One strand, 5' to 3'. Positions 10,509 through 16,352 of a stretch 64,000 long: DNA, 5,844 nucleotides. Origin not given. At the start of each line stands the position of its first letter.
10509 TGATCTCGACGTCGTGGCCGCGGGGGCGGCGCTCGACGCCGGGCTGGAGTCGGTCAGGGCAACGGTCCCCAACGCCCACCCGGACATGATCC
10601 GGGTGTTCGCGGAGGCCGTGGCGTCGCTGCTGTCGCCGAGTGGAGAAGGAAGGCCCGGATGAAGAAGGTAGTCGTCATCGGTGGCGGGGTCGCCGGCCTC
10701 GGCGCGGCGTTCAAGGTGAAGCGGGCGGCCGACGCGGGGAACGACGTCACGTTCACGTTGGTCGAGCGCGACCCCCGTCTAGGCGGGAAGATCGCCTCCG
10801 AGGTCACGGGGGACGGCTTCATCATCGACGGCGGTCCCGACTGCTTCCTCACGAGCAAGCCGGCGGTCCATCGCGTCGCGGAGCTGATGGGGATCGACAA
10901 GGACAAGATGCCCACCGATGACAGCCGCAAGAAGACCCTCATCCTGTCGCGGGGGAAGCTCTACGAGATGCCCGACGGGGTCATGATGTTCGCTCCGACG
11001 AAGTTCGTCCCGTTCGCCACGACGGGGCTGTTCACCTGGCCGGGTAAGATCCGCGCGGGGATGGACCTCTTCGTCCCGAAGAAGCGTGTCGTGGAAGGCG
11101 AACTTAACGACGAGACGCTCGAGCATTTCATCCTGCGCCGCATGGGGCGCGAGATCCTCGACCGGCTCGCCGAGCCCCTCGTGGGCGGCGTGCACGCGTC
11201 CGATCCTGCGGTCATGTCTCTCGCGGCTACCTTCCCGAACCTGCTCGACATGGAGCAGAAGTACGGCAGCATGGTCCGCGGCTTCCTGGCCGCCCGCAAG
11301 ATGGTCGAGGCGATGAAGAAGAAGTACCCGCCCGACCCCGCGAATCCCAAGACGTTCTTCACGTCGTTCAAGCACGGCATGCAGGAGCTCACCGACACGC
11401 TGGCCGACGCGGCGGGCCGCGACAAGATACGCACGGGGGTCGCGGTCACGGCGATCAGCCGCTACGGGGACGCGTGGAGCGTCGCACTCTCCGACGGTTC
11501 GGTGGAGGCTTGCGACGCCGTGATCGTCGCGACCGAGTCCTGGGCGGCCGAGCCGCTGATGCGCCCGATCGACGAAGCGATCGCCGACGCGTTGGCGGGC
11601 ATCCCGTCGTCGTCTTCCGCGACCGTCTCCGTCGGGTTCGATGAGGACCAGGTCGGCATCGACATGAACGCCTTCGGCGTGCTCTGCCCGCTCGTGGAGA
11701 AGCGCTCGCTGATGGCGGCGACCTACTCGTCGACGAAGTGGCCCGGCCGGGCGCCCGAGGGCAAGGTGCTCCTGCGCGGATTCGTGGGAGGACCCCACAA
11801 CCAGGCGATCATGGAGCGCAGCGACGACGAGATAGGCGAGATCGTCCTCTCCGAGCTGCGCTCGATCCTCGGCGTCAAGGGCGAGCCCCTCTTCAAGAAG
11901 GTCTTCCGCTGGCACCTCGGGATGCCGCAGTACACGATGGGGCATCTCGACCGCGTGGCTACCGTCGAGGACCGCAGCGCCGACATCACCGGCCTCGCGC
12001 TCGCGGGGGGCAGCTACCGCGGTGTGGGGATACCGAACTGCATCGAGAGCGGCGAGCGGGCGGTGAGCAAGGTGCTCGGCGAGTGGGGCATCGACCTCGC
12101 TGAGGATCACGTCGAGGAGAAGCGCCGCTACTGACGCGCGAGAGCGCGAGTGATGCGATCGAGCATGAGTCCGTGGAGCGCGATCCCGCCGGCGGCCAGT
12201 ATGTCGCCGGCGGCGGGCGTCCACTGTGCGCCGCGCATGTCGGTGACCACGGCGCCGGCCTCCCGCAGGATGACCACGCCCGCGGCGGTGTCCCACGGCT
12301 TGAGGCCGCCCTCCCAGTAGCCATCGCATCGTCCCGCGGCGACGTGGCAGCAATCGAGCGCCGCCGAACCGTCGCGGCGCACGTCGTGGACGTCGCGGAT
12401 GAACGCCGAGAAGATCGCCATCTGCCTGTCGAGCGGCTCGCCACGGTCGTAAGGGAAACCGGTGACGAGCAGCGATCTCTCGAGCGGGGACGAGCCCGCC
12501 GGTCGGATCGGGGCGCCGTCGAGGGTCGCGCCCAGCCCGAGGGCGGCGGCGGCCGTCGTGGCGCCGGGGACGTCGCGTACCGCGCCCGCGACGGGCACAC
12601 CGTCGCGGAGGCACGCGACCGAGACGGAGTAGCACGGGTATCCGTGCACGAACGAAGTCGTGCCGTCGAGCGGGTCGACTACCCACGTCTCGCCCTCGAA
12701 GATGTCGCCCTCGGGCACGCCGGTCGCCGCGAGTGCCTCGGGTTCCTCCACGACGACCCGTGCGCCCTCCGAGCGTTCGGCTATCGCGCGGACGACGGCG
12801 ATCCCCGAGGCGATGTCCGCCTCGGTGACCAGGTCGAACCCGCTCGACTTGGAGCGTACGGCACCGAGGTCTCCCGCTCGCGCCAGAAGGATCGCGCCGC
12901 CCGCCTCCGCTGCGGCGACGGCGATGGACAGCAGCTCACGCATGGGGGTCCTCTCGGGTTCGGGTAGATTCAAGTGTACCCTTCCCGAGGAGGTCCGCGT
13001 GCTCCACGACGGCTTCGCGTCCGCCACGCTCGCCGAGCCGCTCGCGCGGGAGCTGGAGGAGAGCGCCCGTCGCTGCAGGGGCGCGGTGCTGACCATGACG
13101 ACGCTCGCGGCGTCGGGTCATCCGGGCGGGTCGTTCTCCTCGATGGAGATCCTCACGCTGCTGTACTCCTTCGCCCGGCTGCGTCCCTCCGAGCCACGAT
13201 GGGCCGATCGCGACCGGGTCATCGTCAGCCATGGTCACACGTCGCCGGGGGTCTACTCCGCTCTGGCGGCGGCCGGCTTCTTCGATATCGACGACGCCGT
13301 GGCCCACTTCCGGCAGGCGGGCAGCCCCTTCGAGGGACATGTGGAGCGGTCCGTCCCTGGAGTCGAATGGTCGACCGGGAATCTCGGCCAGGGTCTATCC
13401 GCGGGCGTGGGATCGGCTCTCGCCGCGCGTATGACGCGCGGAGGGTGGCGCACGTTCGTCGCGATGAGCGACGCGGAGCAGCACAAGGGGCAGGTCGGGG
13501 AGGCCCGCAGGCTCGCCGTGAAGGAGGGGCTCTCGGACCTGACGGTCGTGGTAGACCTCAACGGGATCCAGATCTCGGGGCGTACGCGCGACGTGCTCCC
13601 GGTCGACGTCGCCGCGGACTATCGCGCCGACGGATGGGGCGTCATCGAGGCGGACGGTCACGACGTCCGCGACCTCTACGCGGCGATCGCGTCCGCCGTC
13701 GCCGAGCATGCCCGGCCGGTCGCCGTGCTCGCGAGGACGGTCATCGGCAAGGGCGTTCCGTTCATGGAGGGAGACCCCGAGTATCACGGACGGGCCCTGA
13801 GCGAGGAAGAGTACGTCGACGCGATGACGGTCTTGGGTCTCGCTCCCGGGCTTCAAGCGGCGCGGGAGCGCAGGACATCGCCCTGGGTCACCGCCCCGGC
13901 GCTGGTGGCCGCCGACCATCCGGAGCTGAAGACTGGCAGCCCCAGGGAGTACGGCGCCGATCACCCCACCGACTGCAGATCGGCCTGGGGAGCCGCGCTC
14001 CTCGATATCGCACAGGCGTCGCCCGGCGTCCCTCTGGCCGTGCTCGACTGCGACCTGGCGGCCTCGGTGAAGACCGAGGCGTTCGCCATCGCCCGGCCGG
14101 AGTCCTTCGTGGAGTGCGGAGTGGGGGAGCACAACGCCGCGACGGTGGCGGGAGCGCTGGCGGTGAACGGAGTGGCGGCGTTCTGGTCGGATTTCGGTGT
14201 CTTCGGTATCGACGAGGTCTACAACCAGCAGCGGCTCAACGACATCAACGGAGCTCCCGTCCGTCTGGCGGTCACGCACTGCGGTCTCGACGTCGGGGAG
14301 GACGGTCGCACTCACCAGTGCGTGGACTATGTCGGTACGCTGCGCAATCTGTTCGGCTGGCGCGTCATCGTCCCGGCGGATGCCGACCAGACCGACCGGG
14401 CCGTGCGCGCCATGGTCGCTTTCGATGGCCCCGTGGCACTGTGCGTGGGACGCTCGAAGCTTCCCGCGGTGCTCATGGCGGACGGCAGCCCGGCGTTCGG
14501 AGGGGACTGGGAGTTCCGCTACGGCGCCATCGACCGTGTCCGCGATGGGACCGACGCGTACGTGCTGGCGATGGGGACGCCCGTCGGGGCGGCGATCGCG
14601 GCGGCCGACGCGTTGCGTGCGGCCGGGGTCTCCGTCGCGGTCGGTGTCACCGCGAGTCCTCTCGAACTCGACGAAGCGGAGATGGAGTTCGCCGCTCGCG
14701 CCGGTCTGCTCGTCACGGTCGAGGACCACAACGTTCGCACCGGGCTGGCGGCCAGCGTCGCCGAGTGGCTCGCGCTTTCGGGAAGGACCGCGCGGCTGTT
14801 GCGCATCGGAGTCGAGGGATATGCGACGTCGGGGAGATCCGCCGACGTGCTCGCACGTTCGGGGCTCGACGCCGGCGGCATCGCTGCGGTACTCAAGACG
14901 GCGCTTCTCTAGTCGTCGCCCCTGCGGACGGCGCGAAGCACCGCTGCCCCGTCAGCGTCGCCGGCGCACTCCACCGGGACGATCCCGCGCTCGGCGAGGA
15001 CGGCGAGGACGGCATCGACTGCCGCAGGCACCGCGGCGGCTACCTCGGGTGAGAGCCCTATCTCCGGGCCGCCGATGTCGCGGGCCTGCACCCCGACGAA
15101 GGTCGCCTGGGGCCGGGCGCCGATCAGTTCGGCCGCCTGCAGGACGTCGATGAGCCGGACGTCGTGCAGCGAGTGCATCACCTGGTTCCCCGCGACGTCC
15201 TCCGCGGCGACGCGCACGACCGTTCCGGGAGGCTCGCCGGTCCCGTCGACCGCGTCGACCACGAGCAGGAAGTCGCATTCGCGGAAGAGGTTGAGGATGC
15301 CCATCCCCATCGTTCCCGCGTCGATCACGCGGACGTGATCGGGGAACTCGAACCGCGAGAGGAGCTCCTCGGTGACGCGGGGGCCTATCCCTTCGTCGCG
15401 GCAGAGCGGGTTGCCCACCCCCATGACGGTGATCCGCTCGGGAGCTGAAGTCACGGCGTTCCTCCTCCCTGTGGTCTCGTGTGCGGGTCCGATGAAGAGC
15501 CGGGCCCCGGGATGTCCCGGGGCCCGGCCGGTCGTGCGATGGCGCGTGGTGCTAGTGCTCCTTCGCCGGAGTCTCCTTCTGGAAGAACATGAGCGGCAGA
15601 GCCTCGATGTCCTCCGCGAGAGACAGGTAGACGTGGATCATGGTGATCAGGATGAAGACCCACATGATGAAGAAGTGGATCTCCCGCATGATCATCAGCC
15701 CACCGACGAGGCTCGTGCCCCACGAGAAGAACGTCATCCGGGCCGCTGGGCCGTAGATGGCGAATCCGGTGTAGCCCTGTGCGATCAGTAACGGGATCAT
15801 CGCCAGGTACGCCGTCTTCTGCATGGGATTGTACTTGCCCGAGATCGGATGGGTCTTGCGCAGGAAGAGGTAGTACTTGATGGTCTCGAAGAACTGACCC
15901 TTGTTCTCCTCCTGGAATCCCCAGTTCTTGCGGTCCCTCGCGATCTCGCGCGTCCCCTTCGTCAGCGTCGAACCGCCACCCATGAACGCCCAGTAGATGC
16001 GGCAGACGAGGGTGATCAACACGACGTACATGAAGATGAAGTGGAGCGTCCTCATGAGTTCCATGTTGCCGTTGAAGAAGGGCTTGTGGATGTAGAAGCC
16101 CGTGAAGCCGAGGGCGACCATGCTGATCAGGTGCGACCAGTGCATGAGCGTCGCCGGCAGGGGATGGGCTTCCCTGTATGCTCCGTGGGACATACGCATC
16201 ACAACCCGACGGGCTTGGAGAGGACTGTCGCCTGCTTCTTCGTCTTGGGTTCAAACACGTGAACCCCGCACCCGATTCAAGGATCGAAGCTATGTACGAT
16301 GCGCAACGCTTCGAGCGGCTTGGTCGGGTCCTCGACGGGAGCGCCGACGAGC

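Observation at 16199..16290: The apparent stop codon in the group-1 hydrogenase large subunit is a selenocysteine codon: a [NiFeSe] hydrogenase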

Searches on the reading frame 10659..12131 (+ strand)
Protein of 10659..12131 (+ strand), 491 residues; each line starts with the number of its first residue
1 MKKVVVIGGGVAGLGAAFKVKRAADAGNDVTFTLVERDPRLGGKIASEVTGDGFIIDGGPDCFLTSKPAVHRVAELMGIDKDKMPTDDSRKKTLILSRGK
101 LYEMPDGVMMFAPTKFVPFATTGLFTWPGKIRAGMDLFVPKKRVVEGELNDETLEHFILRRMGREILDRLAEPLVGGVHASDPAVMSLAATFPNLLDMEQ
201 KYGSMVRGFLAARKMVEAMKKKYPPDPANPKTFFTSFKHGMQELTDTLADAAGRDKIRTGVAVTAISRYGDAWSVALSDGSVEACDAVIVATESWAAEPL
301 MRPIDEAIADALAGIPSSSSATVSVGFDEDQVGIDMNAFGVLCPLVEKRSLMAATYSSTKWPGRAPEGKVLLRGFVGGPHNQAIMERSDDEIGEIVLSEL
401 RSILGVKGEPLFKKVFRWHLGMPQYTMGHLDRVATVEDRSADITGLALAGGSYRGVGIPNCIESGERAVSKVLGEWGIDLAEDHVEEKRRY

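Call 25: search_protein_families(library=pfam, proteins=[window:10659-12131:+], max_evalue=0.001)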
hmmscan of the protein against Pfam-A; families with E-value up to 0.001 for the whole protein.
window:10659-12131:+ (491 aa): 7 families
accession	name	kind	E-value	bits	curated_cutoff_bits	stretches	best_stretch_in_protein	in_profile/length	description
PF01593.30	Amino_oxidase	-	9.4e-61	206.9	19.8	1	12-473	2-443/443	Flavin containing amine oxidoreductase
PF01266.30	DAO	-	1.9e-11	44.6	27.9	1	3-303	1-212/353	FAD dependent oxidoreductase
PF13450.12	NAD_binding_8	-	1.5e-10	41.7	21.9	1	6-73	1-64/68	NAD(P)-binding Rossmann-like domain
PF07992.20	Pyr_redox_2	-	1.5e-05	25.1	26.1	0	2-36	1-30/291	Pyridine nucleotide-disulphide oxidoreductase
PF13454.12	NAD_binding_9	-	2.6e-05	24.7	21.8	0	5-47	1-42/155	FAD-NAD(P)-binding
PF12831.13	FAD_oxidored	-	0.00034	20.5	27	1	4-49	2-42/416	FAD dependent oxidoreductase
PF03486.20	HI0933_like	-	0.00045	20.2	50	0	3-53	2-45/244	HI0933-like protein Rossmann domain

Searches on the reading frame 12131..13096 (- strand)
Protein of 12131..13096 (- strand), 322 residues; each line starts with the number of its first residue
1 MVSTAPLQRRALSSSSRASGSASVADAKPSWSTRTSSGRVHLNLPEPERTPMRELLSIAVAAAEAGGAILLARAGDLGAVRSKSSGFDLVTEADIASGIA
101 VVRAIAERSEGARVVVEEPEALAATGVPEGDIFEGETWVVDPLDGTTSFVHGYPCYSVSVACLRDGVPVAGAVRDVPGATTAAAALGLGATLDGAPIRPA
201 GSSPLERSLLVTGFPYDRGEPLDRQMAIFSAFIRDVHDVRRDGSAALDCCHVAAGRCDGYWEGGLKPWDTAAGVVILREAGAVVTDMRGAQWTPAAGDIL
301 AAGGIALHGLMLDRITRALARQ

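Call 25: search_protein_families(library=pfam, proteins=[window:12131-13096:-], max_evalue=0.001)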
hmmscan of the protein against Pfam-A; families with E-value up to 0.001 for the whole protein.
window:12131-13096:- (322 aa): 1 family
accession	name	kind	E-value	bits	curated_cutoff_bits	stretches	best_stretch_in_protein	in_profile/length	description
PF00459.30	Inositol_P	-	1e-56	192.9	27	1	53-310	3-261/271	Inositol monophosphatase family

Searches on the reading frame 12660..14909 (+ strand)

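Call 25: search_protein_families(library=pfam, proteins=[window:12660-14909:+], max_evalue=0.001)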
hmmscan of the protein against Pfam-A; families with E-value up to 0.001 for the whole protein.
window:12660-14909:+ (750 aa): 3 families
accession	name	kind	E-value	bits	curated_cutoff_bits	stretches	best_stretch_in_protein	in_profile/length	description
PF00456.26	Transketolase_N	-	2.2e-49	168.7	22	1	147-396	17-279/334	Transketolase, thiamine diphosphate binding domain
PF02779.29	Transket_pyr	-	2.6e-24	86.3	27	1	438-602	4-173/174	Transketolase, pyrimidine binding domain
PF02780.25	Transketolase_C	-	5.3e-16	59.1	25.9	1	623-741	2-124/124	Transketolase, C-terminal domain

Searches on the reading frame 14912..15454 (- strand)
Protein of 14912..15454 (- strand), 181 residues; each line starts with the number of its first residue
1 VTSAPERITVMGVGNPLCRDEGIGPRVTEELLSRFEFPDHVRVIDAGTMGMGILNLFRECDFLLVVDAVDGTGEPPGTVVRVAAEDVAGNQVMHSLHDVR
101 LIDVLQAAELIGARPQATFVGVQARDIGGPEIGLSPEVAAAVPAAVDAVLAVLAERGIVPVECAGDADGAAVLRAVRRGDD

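Call 25: search_protein_families(library=pfam, proteins=[window:14912-15454:-], max_evalue=0.001)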
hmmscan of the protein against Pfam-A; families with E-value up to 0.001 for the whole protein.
window:14912-15454:- (181 aa): 1 family
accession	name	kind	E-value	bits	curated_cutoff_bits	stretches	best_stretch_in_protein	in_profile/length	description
PF01750.23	HycI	-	1.9e-28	99.3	23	1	25-151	1-129/130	Hydrogenase maturation protease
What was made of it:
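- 14909..15454 (-): HyaD/HybD-type hydrogenase maturation endopeptidase. Pfam PF01750, 1.9e-28 (call 25).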

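Call 65: search_protein_families(library=ncbifam, proteins=[window:14912-15454:-], max_evalue=0.00001)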
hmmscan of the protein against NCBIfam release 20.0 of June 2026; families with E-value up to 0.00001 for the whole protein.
window:14912-15454:- (181 aa): 7 families
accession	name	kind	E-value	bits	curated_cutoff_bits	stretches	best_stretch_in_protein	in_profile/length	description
TIGR00072.1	hydrog_prot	superfamily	1e-39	135.9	47.45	1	10-152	2-144/145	hydrogenase maturation protease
TIGR00140.1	hupD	subfamily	1e-35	122.9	151.8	1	8-157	1-151/151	HyaD/HybD family hydrogenase maturation endopeptidase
NF007777.0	PRK10466.1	equivalog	9.7e-30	103.5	190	1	7-159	2-155/164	HyaD/HybD family hydrogenase maturation endopeptidase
NF045519.1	NiFeSe_H2_mat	exception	2e-29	102.4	190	1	7-149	2-143/152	NiFeSe hydrogenase maturation protease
NF007616.0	PRK10264.1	equivalog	5.1e-23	81.8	261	1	6-161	4-161/195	hydrogenase 1 maturation protease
TIGR00130.1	frhD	equivalog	3.4e-19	69.4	134.95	1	6-153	3-151/153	coenzyme F420-reducing hydrogenase, FrhD protein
TIGR00142.1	hycI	equivalog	3.3e-10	39.9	119.1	1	10-154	3-143/146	hydrogenase maturation peptidase HycI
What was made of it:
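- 14909..15454 (-): TIGR00072, 1e-39 (call 65).
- On HydDB group 1i (Coriobacteria-type respiratory uptake hydrogenase): Pfam and NCBIfam hits for all four genes (calls 25, 65).
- Checked: Protease: a HycI/HyaD-type maturation protease gene is two genes downstream at 15454..14909 (Pfam PF01750, E 1.9e-28, call 25; TIGR00072, call 65).
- Operon parts: confirmed by Pfam and NCBIfam (calls 25, 65).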

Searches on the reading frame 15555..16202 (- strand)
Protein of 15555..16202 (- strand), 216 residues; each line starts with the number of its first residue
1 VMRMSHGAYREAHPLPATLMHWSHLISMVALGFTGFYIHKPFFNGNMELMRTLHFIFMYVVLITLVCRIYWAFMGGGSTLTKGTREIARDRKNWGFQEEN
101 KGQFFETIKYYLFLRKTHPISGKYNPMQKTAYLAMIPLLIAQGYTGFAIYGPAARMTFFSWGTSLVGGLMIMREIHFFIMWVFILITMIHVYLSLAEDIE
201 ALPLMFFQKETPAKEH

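Call 25: search_protein_families(library=pfam, proteins=[window:15555-16202:-], max_evalue=0.001)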
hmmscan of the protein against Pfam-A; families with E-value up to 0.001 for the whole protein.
window:15555-16202:- (216 aa): 2 families
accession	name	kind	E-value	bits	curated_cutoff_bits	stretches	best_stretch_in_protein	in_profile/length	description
PF01292.26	Ni_hydr_CYTB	-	1.1e-29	103.9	30.1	1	13-203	2-174/179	Prokaryotic cytochrome b561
PF14358.11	DUF4405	-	4.9e-06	27.4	26.7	0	132-193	3-64/66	Domain of unknown function (DUF4405)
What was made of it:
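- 15552..16202 (-): Ni/Fe-hydrogenase b-type cytochrome subunit (membrane anchor). Start is ATG 16199 or GTG 16202, overlapping the large-subunit stop. Pfam PF01292, 1.1e-29 (call 25).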

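Call 65: search_protein_families(library=ncbifam, proteins=[window:15555-16202:-], max_evalue=0.00001)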
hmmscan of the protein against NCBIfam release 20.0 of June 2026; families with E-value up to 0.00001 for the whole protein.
window:15555-16202:- (216 aa): 2 families
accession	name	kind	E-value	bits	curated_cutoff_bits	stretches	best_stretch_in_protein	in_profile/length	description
TIGR02125.1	CytB-hydogenase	equivalog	2.4e-36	125.2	121.5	1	13-200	3-194/212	Ni/Fe-hydrogenase, b-type cytochrome subunit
NF007551.0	PRK10171.1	equivalog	3.6e-12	46.4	442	1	16-199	17-207/235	Ni/Fe-hydrogenase b-type cytochrome subunit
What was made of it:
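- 15552..16202 (-): TIGR02125 at 125 bits passes its cutoff (call 65).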
